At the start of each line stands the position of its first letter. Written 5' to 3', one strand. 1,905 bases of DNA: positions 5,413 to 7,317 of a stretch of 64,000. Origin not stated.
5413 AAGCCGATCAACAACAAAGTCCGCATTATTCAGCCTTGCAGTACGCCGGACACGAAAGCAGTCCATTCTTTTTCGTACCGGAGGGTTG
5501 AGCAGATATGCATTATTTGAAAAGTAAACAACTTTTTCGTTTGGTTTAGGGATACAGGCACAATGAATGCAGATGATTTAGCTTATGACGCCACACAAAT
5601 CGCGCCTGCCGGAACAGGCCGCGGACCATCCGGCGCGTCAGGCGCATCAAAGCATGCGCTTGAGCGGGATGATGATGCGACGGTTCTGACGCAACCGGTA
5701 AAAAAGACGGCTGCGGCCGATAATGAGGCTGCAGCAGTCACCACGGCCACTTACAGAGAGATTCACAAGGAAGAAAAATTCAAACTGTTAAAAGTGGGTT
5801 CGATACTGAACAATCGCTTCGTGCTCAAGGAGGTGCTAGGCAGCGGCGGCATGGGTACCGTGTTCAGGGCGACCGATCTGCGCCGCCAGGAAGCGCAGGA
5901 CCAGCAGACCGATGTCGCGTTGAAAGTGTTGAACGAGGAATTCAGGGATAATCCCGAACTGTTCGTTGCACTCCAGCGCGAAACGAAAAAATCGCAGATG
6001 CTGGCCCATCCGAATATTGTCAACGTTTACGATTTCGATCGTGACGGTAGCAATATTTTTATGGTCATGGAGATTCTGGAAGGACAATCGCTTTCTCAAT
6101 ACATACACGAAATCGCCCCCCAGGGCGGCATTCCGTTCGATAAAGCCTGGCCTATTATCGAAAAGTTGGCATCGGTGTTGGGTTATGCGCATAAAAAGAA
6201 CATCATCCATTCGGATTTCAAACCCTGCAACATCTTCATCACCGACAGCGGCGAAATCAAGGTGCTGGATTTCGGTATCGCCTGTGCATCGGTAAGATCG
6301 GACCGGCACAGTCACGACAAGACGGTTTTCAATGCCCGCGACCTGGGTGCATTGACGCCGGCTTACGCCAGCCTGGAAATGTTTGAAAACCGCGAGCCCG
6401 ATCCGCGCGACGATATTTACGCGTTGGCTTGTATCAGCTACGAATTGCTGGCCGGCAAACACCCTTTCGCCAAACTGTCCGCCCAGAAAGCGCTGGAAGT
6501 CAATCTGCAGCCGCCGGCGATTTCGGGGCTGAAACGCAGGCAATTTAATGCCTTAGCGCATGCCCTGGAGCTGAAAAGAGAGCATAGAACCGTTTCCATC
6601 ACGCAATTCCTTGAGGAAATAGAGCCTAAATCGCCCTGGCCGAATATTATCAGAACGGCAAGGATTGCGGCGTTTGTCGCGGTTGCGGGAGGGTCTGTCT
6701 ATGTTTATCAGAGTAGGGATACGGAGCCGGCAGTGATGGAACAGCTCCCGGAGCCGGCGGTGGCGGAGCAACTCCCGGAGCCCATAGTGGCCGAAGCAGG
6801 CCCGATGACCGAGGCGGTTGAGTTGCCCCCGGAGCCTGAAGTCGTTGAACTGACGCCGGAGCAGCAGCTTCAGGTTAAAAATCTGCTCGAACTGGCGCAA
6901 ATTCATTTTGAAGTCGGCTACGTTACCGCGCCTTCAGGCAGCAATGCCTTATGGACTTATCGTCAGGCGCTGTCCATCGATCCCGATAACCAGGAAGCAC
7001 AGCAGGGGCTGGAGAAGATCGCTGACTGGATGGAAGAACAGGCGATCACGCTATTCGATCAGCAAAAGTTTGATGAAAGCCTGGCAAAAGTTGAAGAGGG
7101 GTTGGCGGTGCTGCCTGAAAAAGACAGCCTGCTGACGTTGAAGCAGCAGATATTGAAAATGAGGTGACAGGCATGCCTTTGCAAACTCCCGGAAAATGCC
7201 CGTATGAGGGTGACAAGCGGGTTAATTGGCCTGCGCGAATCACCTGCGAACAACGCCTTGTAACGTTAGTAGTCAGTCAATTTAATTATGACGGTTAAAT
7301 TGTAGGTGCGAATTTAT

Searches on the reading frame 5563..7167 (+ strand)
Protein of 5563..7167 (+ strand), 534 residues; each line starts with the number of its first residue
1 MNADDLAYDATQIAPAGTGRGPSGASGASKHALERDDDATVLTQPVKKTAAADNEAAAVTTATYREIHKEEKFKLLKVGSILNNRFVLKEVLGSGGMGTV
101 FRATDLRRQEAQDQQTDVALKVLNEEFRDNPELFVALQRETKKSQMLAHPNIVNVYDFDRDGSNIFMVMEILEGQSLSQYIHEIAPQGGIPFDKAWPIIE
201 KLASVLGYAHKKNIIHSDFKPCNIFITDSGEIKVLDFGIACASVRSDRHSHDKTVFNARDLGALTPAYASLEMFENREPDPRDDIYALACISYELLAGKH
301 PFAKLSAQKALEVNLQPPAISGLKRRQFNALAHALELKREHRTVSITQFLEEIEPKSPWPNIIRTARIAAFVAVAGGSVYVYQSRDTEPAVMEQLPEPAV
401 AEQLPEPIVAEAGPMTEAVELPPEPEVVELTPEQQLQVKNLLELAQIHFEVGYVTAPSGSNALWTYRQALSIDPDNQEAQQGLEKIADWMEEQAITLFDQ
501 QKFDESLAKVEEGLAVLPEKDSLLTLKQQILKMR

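Call 7: search_protein_families(library=pfam, proteins=[window:5563-7167:+], max_evalue=0.01)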
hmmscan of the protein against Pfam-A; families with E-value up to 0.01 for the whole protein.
window:5563-7167:+ (534 aa): 3 families
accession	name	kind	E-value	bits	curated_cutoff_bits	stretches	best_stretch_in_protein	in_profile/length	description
PF00069.31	Pkinase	-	4.8e-39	134.8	31.7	1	87-316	2-211/263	Protein kinase domain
PF07714.23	PK_Tyr_Ser-Thr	-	6.6e-27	94.9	23.1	1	88-312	3-215/258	Protein tyrosine and serine/threonine kinase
PF03109.22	ABC1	-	5.1e-06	26.2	22.9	1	164-251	142-225/244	ABC1 atypical kinase-like domain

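Call 33: find_homologous_proteins(query=window:5563-7167:+, max_evalue=1e-30)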
Query window:5563-7167:+ (534 aa): 6000 proteins with E <= 1e-30 among 8000 candidates; the best 120 are listed.
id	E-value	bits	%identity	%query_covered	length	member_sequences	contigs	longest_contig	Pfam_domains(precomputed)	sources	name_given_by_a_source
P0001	0.0e+0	1150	97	100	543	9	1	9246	PF07714.24,PF00069.32,PF03109.23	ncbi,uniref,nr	ncbi:MAG: protein kinase [Methylobacter sp.]|uniref:serine/threonine-protein kinase n=1 Tax=Methylob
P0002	6.1e-254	862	75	100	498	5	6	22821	PF07714.24,PF00069.32,PF03109.23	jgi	jgi:serine/threonine protein kinase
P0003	1.5e-251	854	70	100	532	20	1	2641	PF07714.24,PF00069.32,PF03109.23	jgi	jgi:serine/threonine protein kinase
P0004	4.1e-219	747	66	100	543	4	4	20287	PF07714.24,PF00069.32,PF03109.23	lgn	-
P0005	1.2e-217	742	66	100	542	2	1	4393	PF07714.24,PF00069.32,PF03109.23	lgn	-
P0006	5.9e-217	740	65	100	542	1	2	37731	PF07714.24,PF00069.32,PF03109.23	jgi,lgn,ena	-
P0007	4.9e-208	710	61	100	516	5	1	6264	PF07714.24,PF00069.32,PF03109.23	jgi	jgi:serine/threonine protein kinase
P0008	1.5e-206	705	60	100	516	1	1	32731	PF07714.24,PF00069.32,PF03109.23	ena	-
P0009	1.5e-203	695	67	86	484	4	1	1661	PF07714.24,PF00069.32,PF03109.23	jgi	jgi:serine/threonine protein kinase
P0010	2.2e-203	695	68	89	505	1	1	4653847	PF07714.24,PF00069.32,PF03109.23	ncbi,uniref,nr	ncbi:serine/threonine-protein kinase [Methylobacter sp. YRD-M1]|uniref:serine/threonine-protein kina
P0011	5.1e-201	687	61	100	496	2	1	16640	PF07714.24,PF00069.32,PF03109.23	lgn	-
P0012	2.8e-200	685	61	100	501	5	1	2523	PF07714.24,PF00069.32,PF03109.23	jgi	-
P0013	1.8e-198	679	61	100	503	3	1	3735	PF07714.24,PF00069.32,PF03109.23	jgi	jgi:serine/threonine protein kinase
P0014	1.8e-196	672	60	100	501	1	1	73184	PF07714.24,PF00069.32,PF03109.23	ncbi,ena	-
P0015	2.7e-196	671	62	93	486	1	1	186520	PF07714.24,PF00069.32,PF03109.23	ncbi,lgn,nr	ncbi:MAG: serine/threonine protein kinase [Methylococcaceae bacterium]|nr:serine/threonine protein k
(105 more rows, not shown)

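Call 34: find_encoding_contigs(protein=P0002, flank=10000, max_places=3)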
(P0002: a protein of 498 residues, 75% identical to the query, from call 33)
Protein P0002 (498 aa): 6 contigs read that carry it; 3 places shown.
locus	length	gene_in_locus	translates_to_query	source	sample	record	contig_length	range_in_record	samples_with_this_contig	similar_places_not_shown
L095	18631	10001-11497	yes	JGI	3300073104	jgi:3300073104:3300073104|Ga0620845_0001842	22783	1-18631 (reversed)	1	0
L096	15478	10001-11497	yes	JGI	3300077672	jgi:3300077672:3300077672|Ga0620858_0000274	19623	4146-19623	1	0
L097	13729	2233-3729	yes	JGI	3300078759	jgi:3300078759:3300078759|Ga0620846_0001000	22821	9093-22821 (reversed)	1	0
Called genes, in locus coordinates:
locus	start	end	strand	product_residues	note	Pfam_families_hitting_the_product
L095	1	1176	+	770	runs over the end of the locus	PF07715:Plug, PF00593:TonB_dep_Rec_b-barrel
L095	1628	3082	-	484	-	PF01435:Peptidase_M48, PF13174:TPR_6 (faint), PF13428:TPR_14 (faint), PF24575:TPR_Slam (faint), PF14559:TPR_19 (weak), PF13424:TPR_12 (weak), PF13432:TPR_16, PF14559:TPR_19, +2 more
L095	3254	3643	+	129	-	PF02635:DsrE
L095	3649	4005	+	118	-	PF02635:DsrE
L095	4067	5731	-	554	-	PF02463:SMC_N (faint), PF00005:ABC_tran, PF05783:DLIC (faint), PF13304:AAA_21 (faint), PF13555:AAA_29 (faint), PF12848:ABC_tran_Xtn, PF00005:ABC_tran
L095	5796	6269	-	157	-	PF10604:Polyketide_cyc2, PF03364:Polyketide_cyc (weak)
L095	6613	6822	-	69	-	PF00313:CSD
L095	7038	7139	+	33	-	-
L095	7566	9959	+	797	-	PF08238:Sel1, PF00656:Peptidase_C14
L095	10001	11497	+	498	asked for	PF00069:Pkinase, PF07714:PK_Tyr_Ser-Thr, PF03109:ABC1 (weak)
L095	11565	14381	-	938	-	PF03160:Calx-beta, PF03797:Autotransporter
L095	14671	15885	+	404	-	PF04101:Glyco_tran_28_C (weak), PF06722:EryCIII-like_C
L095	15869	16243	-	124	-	PF12790:T6SS-SciN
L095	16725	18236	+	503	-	PF00498:FHA, PF20232:T6SS_FHA_C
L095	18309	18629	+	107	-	?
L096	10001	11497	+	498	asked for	PF00069:Pkinase, PF07714:PK_Tyr_Ser-Thr, PF03109:ABC1 (weak)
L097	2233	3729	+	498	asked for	PF00069:Pkinase, PF07714:PK_Tyr_Ser-Thr, PF03109:ABC1 (weak)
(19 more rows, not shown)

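Call 35: find_encoding_contigs(protein=P0010, flank=10000, max_places=2)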
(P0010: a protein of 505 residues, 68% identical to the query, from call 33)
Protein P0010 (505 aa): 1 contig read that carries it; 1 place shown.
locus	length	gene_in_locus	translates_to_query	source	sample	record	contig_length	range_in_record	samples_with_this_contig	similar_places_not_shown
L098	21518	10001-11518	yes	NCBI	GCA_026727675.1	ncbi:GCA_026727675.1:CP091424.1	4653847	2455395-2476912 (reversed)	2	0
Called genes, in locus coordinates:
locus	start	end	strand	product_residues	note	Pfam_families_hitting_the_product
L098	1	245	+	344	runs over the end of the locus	PF06996:T6SS_TssG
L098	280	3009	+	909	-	PF02861:Clp_N (weak), PF13191:AAA_16, PF23569:NBD_SMAX1, PF00004:AAA, PF17871:AAA_lid_9, PF07724:AAA_2, PF07728:AAA_5, PF10431:ClpB_D2-small, +4 more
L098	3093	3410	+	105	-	-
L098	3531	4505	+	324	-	PF13546:DDE_5, PF01609:DDE_Tnp_1 (weak)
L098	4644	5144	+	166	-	-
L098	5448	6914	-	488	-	PF05591:T6SS_VipA, PF05943:VipB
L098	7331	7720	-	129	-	-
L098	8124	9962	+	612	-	PF05667:CCDC22_CC (weak), PF08238:Sel1, PF00656:Peptidase_C14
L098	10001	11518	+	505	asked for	PF00069:Pkinase, PF07714:PK_Tyr_Ser-Thr, PF03109:ABC1 (weak)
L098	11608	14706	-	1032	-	PF00873:ACR_tran, PF03176:MMPL (weak), PF02355:SecD_SecF_C (faint)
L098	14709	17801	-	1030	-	PF00873:ACR_tran, PF02355:SecD_SecF_C (faint)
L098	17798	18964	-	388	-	PF25917:BSH_RND, PF25876:HH_MFP_RND, PF25944:Beta-barrel_RND, PF25967:RND-MFP_C, PF25975:CzcB_C, PF25989:YknX_C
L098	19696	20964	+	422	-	PF01223:Endonuclease_NS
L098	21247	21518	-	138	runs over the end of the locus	PF07883:Cupin_2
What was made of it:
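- On T6SS auxiliary vgrG-adaptor-effector-immunity module: Related Methylobacter genomes have core genes beside the orthologous kinase pair (calls 34, 35).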

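Call 76: search_protein_families(library=padloc, proteins=[window:5563-7167:+], max_evalue=0.001)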
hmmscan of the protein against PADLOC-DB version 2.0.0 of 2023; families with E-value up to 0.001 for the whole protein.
window:5563-7167:+ (534 aa): 33 families (the best 25 are shown)
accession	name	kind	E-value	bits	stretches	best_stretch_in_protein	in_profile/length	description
PDLC04042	PD-T4-6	-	5.5e-60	201.5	1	80-355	5-271/292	-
PDLC04138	mad6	-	4.9e-55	185.6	1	62-312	29-266/659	mads_6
PDLC04053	PD-T4-6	-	1.4e-52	177.1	1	85-354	10-269/311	-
PDLC04060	PD-T4-6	-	2.2e-50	170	1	78-304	2-211/486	-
PDLC04061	PD-T4-6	-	1.2e-48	164.9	1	77-303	9-224/510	-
PDLC04054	PD-T4-6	-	3e-47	159.7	1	79-310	6-221/347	-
PDLC04043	PD-T4-6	-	4.8e-46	155.7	1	82-325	13-242/452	-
PDLC04047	PD-T4-6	-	1.2e-45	154.1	1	78-315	4-225/327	-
PDLC04057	PD-T4-6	-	4.4e-44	149.2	1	78-303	2-211/443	-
PDLC04039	PD-T4-6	-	2.9e-43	146.6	1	77-315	8-228/458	-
PDLC04052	PD-T4-6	-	5.8e-43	145.8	1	81-307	6-221/496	-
PDLC04048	PD-T4-6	-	1.3e-42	144.5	1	76-307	2-217/354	-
PDLC04041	PD-T4-6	-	6.9e-39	132.3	1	76-426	21-363/443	-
PDLC01088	C3a189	-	7.2e-38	128.7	1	91-342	4-248/840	kinase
PDLC04040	PD-T4-6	-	1e-36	124.8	1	91-304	1-207/547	-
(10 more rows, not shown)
